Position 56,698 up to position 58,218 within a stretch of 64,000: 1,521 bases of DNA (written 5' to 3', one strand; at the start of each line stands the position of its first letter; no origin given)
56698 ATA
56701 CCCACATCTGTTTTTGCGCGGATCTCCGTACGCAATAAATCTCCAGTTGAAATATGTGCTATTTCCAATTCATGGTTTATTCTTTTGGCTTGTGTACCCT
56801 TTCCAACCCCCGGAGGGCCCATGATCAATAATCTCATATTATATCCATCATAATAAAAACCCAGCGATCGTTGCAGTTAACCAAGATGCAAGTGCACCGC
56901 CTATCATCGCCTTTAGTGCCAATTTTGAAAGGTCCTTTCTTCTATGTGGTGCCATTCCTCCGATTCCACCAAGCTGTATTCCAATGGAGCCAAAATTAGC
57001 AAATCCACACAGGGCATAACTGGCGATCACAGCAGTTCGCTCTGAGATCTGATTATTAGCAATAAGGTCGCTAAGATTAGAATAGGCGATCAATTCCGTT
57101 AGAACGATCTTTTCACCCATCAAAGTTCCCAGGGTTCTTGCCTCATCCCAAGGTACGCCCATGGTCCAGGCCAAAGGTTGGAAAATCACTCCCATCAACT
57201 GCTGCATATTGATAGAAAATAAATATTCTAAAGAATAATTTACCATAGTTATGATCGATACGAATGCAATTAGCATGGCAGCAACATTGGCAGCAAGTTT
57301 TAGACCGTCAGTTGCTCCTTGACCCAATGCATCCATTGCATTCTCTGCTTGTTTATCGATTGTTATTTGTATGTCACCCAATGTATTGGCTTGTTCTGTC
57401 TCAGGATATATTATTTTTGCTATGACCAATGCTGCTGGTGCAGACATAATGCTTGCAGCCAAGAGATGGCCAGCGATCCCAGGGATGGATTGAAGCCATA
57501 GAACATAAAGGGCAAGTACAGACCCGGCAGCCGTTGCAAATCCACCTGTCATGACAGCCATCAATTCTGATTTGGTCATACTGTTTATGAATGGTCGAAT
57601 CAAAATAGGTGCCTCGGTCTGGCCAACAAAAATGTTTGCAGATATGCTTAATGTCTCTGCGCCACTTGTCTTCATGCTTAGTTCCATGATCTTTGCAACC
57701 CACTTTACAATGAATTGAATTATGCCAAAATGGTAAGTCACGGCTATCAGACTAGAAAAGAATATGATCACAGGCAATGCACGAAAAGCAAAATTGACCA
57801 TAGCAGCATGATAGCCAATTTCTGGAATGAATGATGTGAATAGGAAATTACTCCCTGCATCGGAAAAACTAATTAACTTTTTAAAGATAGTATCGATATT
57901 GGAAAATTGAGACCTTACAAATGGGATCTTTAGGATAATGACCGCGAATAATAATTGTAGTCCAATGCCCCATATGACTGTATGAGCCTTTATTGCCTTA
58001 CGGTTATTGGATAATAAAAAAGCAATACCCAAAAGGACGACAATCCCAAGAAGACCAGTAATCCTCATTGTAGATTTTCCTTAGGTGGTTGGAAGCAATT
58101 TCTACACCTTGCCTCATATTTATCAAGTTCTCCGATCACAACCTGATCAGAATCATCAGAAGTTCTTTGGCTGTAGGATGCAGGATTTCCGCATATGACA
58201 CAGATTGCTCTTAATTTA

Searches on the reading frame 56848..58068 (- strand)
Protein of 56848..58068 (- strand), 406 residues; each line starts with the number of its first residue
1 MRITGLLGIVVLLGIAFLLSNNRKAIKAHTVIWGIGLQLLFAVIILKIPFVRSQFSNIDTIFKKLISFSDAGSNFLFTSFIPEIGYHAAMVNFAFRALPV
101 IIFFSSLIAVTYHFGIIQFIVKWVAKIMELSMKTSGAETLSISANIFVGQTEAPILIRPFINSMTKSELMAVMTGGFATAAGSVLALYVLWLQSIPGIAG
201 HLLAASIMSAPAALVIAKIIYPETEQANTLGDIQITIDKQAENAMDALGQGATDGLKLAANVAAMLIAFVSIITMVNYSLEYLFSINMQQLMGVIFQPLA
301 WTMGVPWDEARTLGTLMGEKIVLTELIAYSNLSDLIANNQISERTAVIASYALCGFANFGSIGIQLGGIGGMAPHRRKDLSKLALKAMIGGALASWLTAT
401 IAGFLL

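Call 12: search_protein_families(library=pfam, proteins=[window:56848-58068:-], max_evalue=0.01)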
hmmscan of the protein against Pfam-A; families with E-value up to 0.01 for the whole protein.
window:56848-58068:- (406 aa): 3 families
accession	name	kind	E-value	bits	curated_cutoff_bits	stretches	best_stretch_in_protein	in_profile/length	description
PF07662.18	Nucleos_tra2_C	-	2e-76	256.8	32.3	1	201-403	1-213/213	Na+ dependent nucleoside transporter C-terminus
PF01773.25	Nucleos_tra2_N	-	5.3e-24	85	27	1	7-79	1-73/74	Na+ dependent nucleoside transporter N-terminus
PF07670.19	Gate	-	3.6e-16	59.9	29.6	1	94-190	1-99/104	Nucleoside recognition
